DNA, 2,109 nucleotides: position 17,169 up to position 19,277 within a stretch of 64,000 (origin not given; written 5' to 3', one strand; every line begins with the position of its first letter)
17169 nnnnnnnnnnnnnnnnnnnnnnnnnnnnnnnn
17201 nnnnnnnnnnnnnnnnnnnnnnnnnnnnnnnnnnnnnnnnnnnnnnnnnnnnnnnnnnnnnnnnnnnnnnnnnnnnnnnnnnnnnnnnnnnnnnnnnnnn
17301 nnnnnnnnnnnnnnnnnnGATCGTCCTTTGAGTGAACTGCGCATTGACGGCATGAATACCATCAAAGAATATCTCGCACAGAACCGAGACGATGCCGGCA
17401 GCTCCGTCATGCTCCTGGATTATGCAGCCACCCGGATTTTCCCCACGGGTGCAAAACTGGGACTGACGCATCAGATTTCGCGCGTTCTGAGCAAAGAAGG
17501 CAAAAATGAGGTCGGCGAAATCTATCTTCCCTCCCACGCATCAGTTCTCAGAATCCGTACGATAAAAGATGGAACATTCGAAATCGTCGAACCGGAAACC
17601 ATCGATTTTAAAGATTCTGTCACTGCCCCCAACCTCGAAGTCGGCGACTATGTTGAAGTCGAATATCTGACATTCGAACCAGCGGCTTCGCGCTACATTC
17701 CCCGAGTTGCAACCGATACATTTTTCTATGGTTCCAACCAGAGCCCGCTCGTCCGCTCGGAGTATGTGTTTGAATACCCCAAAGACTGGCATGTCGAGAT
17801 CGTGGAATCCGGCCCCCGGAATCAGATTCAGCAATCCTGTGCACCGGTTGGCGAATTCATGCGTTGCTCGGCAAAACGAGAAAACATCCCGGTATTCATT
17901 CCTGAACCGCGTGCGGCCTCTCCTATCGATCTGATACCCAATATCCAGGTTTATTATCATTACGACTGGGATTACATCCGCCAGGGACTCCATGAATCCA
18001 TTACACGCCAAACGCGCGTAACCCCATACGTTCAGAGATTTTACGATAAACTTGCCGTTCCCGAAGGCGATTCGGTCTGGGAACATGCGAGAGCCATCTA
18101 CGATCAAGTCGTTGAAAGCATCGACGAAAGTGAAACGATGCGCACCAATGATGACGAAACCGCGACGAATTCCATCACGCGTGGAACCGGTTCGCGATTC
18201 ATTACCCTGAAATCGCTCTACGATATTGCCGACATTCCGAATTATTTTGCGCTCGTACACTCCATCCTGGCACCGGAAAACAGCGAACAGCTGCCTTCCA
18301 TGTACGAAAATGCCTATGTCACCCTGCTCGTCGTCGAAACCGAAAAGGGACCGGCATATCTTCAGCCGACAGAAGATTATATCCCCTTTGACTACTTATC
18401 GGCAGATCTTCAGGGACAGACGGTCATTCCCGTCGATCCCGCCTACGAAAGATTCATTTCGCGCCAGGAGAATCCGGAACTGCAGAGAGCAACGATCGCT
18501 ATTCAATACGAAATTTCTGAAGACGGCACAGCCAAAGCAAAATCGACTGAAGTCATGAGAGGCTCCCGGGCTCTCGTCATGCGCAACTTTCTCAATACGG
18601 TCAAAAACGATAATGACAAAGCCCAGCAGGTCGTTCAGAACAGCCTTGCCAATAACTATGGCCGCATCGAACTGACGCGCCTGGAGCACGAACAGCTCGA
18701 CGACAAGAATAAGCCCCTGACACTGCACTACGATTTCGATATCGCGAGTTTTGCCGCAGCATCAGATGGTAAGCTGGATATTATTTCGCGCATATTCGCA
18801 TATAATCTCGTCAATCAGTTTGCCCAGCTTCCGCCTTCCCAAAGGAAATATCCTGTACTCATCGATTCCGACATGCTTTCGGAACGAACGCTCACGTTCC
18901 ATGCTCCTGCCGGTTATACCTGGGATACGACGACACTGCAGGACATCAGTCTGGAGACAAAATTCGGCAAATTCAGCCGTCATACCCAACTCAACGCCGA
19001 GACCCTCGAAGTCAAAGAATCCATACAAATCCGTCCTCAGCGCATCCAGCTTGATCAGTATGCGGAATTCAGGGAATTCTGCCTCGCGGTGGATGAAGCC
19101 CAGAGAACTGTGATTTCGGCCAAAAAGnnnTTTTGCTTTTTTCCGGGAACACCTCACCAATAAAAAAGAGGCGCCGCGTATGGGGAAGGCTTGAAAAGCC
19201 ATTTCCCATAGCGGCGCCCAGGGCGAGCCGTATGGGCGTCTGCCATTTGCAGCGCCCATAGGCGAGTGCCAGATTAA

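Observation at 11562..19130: Tandem ~1,270-aa paralogs: one with an intact transglutaminase Cys-His-Asp triad, one with all three positions substituted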

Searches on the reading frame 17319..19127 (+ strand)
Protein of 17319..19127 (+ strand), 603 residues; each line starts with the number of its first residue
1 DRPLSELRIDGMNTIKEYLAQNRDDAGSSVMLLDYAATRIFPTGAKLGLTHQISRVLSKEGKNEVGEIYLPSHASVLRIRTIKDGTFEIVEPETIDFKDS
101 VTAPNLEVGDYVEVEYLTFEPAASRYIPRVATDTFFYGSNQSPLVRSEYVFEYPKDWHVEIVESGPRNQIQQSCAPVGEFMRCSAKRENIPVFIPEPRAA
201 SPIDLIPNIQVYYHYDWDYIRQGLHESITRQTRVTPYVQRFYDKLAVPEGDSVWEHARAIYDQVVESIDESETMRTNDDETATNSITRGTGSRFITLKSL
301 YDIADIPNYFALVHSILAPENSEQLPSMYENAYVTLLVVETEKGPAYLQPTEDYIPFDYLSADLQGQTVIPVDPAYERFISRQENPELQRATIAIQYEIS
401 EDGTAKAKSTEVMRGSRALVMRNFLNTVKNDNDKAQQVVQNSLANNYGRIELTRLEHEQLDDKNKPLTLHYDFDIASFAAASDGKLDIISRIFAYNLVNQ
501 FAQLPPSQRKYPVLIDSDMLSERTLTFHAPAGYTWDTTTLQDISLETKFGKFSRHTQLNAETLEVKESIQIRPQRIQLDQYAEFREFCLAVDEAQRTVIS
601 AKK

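Call 33: find_homologous_proteins(query=A3, max_evalue=1e-10)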
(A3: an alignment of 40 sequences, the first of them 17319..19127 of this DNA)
Query A3 (40 sequences) (603 aa, profile of the alignment): 7 proteins with E <= 1e-10 among 8000 candidates.
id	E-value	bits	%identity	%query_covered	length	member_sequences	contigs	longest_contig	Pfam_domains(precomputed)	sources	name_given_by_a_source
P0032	4.7e-157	542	54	91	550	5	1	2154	PF12970.13,PF12969.13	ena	-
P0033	6.8e-103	364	60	76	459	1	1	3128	-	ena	-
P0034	2.0e-34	137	22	30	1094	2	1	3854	PF14559.13,PF25063.1,PF23914.2,PF12969.13,PF00515.35,PF13424.13,PF13432.13,PF13428.13,PF07719.24,PF01841.26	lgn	-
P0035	2.2e-33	134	22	13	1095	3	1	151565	PF25063.1,PF23914.2,PF13414.13,PF13176.13,PF13428.13,PF14559.13,PF12969.13,PF00515.35,PF13424.13,PF13432.13,PF13181.13,PF07719.24,PF13174.13,PF01841.26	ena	-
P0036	1.6e-30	125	53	3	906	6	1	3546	PF12969.13,PF01841.26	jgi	jgi:transglutaminase-like putative cysteine protease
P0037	1.3e-20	92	22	33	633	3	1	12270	PF12969.13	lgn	-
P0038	1.7e-11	62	41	4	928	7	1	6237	PF13431.13,PF13371.13,PF12969.13,PF00515.35,PF13424.13,PF13428.13,PF13181.13,PF07719.24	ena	-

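Call 45: search_solved_structures(query=A3, max_evalue=1, show_alignments=1)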
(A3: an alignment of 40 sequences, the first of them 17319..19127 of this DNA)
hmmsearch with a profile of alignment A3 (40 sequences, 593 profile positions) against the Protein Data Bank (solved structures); distinct sequences matched with E-value up to 1: 3.
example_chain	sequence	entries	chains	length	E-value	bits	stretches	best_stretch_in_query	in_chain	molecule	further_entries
3kd4_A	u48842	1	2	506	1.2e-13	53.8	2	142-343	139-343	Putative protease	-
5j0j_A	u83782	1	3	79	0.22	13.4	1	208-272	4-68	designed protein 2L6HC3_6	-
8wrv_A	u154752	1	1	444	0.63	11.8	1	482-584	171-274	Cas12-2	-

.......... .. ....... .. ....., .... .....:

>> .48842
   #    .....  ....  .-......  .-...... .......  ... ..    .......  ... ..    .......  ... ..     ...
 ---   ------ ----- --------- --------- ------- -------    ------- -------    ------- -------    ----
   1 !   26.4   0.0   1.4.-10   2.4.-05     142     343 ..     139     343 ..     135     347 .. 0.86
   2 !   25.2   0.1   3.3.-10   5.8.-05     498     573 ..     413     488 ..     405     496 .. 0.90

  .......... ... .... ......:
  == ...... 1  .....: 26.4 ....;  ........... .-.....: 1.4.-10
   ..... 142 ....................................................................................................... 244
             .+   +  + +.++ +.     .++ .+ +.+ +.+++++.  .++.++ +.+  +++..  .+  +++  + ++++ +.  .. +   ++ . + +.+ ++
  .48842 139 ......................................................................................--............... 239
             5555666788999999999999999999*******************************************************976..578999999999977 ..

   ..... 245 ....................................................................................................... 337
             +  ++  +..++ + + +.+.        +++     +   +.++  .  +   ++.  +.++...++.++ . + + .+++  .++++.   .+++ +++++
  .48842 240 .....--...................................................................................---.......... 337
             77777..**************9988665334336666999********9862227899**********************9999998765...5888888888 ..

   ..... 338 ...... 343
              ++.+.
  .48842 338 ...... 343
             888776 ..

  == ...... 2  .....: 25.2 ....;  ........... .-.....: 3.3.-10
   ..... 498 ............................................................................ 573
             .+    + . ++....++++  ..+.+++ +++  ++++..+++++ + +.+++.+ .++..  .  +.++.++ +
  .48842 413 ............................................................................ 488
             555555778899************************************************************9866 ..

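Call 51: predict_structure(alignment_id=A4)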
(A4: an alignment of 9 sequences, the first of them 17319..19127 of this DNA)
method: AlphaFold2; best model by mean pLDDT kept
length: 603 residues; sequences in the alignment: 9
mean_pLDDT: 83.7   pTM: 0.76
mean pLDDT of the five models: 83.7, 82.5, 82.1, 80.9, 78.5
residues with pLDDT >= 90: 246; 70-90: 280; 50-70: 50; < 50: 27
segments of 3 or more residues with pLDDT < 50: 125-127, 270-290
pLDDT, mean of each block of 10 residues (from residue 1): 80 92 81 92 87 92 83 83 92 74 89 91 57 69 86 86 79 92 89 71 75 72 78 79 76 90 72 39 41 78 92 84 61 84 88 77 90 90 87 96 96 88 82 87 85 92 88 94 90 88 90 87 95 90 94 92 93 92 96 90 92
secondary structure, 60 per line:
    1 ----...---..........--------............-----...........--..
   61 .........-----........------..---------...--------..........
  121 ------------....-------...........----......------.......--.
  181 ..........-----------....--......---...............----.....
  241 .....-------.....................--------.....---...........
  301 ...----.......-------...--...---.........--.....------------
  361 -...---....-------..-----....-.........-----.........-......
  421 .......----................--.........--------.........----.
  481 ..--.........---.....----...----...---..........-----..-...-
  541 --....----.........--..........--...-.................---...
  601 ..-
elements in order: H11-20 E29-40 E46-56 H59-66 E67-69 E75-82 E100-102 E111-120 E133-136 E144-154 E159-164 E171-177 E180-190 H202-205 E208-213 H217-231 H236-245 H253-273 H282-286 H290-303 E308-314 E333-341 E344-348 E368-371 H386-389 E391-399 E405-413 H415-427 H432-447 E450-458 E467-475 E480-482 E485-489 H490-493 H497-501 E513-515 E519-528 E543-546 E551-559 E562-571 E574-576 H578-594 E598-602

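Call 55: fold_search(model_id=the predicted structure, library=pdb)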
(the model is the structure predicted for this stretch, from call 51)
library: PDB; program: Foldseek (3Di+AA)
matches with E <= 10: 704; with E <= 0.001: 4
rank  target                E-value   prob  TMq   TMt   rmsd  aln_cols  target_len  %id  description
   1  3kd4_A                2.9e-21  1.00  0.57  0.67   9.0       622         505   13  CRYSTAL STRUCTURE OF A PUTATIVE PROTEASE (BDI_1141) FROM PARABACTEROIDES DISTASONIS ATCC 8503 AT 2.00 A RESOLUTION (released 2009-11-24)
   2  4p8q_A                2.3e-04  1.00  0.20  0.15  14.6       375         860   10  Crystal Structure of Human Insulin Regulated Aminopeptidase with Alanine in Active Site (released 2014-12-03)
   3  8b6l_O                3.8e-04  0.98  0.18  0.19  20.5       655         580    7  Subtomogram average of the human Sec61-TRAP-OSTA-translocon (released 2022-12-07)
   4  5mj6_B                9.6e-04  0.99  0.20  0.15  15.4       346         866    9  Ligand-induced conformational change of Insulin-regulated aminopeptidase: insights on catalytic mechanism and active s (released 2017-04-05)
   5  6ydx_B                1.1e-03  1.00  0.19  0.14   8.5       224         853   12  Insulin-regulated aminopeptidase complexed with a macrocyclic peptidic inhibitor (released 2020-07-22)
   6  5osb_C                1.2e-03  0.66  0.10  0.16  17.8       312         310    8  GLIC-GABAAR alpha1 chimera crystallized in complex with THDOC at pH4.5 (released 2017-10-11)
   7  3ebg                  1.3e-03  1.00  0.20  0.14   7.9       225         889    8  Structure of the M1 Alanylaminopeptidase from malaria (released 2009-01-27)
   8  4r5x                  1.5e-03  1.00  0.20  0.14   8.0       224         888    8  Structure of the m1 alanylaminopeptidase from malaria complexed with a hydroxamic acid-based inhibitor (released 2014-10-29)
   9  8t6h                  1.5e-03  0.95  0.22  0.16  19.5       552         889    7  X-ray crystal structure of PfA-M1(E319A) (released 2024-06-26)
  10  3uu5_A                1.5e-03  0.69  0.11  0.17  18.0       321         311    7  The GLIC pentameric Ligand-Gated Ion Channel Loop2-20' mutant reduced in solution (released 2012-05-16)
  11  8pn9_E                1.6e-03  0.84  0.17  0.18  20.4       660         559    6  Structure of human oligosaccharyltransferase OST-A complex bound to NGI-1 (released 2024-05-08)
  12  6f0u_A                1.8e-03  0.69  0.10  0.17  18.2       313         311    6  GLIC mutant E35A (released 2018-01-10)
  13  6q4r_A                2.0e-03  1.00  0.20  0.15  13.8       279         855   10  High-resolution crystal structure of ERAP1 with bound phosphinic transition-state analogue inhibitor (released 2019-04-10)
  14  4ire_E                2.0e-03  0.51  0.10  0.15  18.2       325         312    7  Crystal structure of GLIC with mutations at the loop C region (released 2013-04-24)
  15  5xm7                  2.1e-03  1.00  0.19  0.14   9.0       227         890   10  Crystal structure of Plasmodium falciparum aminopeptidase N in complex with (S)-2-((2S,3R)-3-amino-2-hydroxy-4-phenylbut (released 2018-06-20)
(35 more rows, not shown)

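Call 67: search_protein_representatives(protein=window:17319-19127:+)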
Query: 603 residues. Proteins with E-value up to 0.001 (for the whole library): 1871; up to 1e-10: 843; up to 1e-30: 263. The best 150 are listed.
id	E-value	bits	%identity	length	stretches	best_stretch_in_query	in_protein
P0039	1.1e-222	757.1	57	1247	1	2-602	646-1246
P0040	1.4e-213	727.0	53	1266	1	1-603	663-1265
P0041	4.3e-213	725.4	54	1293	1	2-602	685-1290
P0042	1.6e-210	717.0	51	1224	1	2-601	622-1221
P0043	1.9e-180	617.7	48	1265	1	3-601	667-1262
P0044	3.0e-169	580.7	45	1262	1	2-601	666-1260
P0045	1.9e-152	525.3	43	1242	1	2-601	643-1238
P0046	6.9e-142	490.4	41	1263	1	2-600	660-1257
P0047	3.5e-139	481.4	41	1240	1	2-600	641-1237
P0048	5.3e-99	348.8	34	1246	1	2-602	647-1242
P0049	6.1e-95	335.4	40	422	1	178-603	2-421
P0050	1.3e-84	301.3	33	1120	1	4-597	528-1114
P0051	1.2e-79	284.9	31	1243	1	4-600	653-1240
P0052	8.5e-78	278.8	32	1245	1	2-599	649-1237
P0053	3.7e-71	256.9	30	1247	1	2-601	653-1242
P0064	4.1e-52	194.0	29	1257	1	3-596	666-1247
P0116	4.8e-43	164.1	26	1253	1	5-597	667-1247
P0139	3.7e-41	157.8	26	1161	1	7-596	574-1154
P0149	8.4e-40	153.4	29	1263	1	7-595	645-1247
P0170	1.2e-37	146.3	26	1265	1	5-595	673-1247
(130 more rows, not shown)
